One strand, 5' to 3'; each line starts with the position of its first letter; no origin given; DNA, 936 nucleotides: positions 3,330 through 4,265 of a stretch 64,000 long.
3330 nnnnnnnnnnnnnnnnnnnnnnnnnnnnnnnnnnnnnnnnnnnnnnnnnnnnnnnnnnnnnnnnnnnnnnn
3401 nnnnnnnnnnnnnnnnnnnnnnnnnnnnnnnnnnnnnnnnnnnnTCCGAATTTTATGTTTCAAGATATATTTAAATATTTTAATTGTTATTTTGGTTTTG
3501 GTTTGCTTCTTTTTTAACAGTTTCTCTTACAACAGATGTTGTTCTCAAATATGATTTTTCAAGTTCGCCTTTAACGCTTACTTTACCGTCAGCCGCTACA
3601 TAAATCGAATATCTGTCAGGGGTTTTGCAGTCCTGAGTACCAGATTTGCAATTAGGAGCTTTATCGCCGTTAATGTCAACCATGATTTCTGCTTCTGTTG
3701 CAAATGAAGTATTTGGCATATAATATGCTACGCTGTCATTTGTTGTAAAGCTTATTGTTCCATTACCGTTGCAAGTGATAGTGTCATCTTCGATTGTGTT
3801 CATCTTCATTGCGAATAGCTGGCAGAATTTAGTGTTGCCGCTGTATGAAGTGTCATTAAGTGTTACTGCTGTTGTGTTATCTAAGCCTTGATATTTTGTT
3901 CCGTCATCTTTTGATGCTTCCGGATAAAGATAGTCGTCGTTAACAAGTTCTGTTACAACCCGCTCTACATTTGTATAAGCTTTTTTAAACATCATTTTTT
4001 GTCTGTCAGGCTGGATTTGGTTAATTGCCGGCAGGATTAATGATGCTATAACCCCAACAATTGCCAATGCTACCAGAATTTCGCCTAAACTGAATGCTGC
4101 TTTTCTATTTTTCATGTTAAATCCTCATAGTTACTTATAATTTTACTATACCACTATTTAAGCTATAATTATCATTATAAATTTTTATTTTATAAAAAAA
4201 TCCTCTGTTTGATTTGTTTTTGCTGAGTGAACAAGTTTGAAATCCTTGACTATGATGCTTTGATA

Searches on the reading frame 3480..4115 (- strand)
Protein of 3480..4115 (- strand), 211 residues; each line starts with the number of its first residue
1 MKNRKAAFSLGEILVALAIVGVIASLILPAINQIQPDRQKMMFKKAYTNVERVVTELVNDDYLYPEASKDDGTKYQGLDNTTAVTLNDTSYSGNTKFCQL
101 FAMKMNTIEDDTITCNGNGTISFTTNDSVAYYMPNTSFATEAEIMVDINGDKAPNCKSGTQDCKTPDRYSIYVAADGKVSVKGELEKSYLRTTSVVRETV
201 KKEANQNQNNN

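Call 11: search_protein_families(library=pfam, max_evalue=0.01, proteins=[window:3480-4115:-])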
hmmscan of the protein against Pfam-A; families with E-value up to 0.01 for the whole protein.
window:3480-4115:- (211 aa): 1 family
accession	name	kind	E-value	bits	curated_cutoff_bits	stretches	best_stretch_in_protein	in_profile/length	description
PF07963.17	N_methyl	-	0.0012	18.8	21.2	1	3-27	2-26/27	Prokaryotic N-terminal methylation motif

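Call 12: search_protein_families(library=ncbifam, max_evalue=0.01, proteins=[window:3480-4115:-])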
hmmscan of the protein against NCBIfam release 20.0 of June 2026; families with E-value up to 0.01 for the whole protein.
window:3480-4115:- (211 aa): 3 families
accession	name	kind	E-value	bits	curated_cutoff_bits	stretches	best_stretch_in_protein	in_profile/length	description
NF041013.1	T4P_ComGE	equivalog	1.8e-08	34.4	49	1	5-42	3-40/83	competence type IV pilus minor pilin ComGE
TIGR02532.1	IV_pilin_GFxxxE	domain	0.0033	17.2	16.3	1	6-28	2-24/24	prepilin-type N-terminal cleavage/methylation domain-containing protein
TIGR01710.1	typeII_sec_gspG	equivalog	0.0052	16.8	88.85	1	8-54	3-46/134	type II secretion system major pseudopilin GspG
